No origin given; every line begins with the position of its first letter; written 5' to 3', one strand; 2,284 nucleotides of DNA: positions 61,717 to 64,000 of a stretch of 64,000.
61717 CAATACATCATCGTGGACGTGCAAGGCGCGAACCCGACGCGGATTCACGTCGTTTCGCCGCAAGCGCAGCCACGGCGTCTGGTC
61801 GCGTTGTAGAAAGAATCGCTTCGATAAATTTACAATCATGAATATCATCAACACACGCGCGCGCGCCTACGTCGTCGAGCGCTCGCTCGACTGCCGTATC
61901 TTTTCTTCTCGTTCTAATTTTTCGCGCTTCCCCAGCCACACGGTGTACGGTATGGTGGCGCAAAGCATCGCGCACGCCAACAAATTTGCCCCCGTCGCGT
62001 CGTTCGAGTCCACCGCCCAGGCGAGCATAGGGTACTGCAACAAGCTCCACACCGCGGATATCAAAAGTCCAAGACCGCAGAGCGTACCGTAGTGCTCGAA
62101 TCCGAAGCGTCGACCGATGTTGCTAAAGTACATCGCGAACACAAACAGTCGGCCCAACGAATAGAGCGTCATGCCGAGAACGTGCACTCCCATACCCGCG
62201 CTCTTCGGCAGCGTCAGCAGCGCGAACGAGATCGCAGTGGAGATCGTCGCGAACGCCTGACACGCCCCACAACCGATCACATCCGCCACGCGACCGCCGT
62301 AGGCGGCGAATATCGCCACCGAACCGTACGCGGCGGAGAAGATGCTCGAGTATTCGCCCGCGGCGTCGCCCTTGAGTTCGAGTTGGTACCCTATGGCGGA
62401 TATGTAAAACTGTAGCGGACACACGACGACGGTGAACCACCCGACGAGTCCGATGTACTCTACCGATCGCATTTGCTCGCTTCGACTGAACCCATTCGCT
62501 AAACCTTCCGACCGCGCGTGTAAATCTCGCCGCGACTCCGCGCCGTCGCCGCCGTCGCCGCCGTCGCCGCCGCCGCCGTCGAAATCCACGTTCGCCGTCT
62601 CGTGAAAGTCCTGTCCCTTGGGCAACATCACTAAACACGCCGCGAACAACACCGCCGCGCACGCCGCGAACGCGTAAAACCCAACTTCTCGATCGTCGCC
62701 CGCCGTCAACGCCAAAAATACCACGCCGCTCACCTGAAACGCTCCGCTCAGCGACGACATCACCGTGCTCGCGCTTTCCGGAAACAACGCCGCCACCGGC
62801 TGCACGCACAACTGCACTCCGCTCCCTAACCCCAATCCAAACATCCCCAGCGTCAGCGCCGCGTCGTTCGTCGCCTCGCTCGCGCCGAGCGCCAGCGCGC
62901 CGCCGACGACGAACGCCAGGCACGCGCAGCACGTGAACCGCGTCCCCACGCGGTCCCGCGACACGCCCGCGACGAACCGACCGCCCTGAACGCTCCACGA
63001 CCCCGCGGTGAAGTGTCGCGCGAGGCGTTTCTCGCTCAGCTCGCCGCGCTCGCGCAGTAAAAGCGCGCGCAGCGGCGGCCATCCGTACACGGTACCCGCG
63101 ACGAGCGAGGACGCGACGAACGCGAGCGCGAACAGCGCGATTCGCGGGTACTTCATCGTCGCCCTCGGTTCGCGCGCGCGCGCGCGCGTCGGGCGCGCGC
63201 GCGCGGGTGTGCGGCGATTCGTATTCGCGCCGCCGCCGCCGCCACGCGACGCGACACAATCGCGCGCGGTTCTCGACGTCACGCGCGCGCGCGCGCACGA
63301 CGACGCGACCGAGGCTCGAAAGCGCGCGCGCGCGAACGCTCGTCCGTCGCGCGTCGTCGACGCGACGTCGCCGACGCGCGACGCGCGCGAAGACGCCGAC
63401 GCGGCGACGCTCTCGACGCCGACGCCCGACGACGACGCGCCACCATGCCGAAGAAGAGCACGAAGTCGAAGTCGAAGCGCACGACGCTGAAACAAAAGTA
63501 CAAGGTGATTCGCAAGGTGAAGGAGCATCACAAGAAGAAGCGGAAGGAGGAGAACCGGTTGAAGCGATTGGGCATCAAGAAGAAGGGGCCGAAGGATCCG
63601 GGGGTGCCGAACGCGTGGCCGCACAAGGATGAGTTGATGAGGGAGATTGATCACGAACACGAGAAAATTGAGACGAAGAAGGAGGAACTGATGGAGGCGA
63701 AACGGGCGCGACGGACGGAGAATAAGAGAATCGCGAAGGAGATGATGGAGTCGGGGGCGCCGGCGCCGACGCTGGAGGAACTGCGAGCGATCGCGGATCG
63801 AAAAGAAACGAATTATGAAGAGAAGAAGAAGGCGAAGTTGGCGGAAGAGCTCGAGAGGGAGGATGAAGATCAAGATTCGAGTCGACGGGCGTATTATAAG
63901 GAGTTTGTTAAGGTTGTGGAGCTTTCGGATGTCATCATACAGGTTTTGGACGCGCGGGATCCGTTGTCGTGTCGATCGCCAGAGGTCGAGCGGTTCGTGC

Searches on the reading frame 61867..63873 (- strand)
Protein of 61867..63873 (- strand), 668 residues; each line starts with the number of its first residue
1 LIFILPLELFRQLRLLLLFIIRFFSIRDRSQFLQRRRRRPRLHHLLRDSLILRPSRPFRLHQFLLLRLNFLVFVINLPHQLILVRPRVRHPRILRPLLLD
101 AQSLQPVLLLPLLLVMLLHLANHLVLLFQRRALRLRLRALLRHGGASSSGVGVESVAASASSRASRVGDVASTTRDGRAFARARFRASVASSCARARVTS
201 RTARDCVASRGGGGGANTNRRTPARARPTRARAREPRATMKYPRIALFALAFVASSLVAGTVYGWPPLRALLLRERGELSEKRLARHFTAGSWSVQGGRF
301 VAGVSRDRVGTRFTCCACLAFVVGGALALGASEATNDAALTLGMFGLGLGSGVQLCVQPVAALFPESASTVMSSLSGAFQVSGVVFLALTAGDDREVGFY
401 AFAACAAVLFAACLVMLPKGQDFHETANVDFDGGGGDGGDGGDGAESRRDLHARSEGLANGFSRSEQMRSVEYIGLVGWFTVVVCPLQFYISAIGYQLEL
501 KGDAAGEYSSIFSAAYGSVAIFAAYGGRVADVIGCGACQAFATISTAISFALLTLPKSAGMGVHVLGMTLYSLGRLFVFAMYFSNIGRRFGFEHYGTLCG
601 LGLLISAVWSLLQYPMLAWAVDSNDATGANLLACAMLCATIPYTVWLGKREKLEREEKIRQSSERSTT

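Call 52: search_protein_families(library=pfam, proteins=[window:61867-63873:-], max_evalue=0.01)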
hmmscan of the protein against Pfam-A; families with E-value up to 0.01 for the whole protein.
window:61867-63873:- (668 aa): 1 family
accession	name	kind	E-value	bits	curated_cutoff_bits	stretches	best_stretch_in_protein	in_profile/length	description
PF07690.21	MFS_1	-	4.8e-10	39.3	33.4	1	288-611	38-344/347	Major Facilitator Superfamily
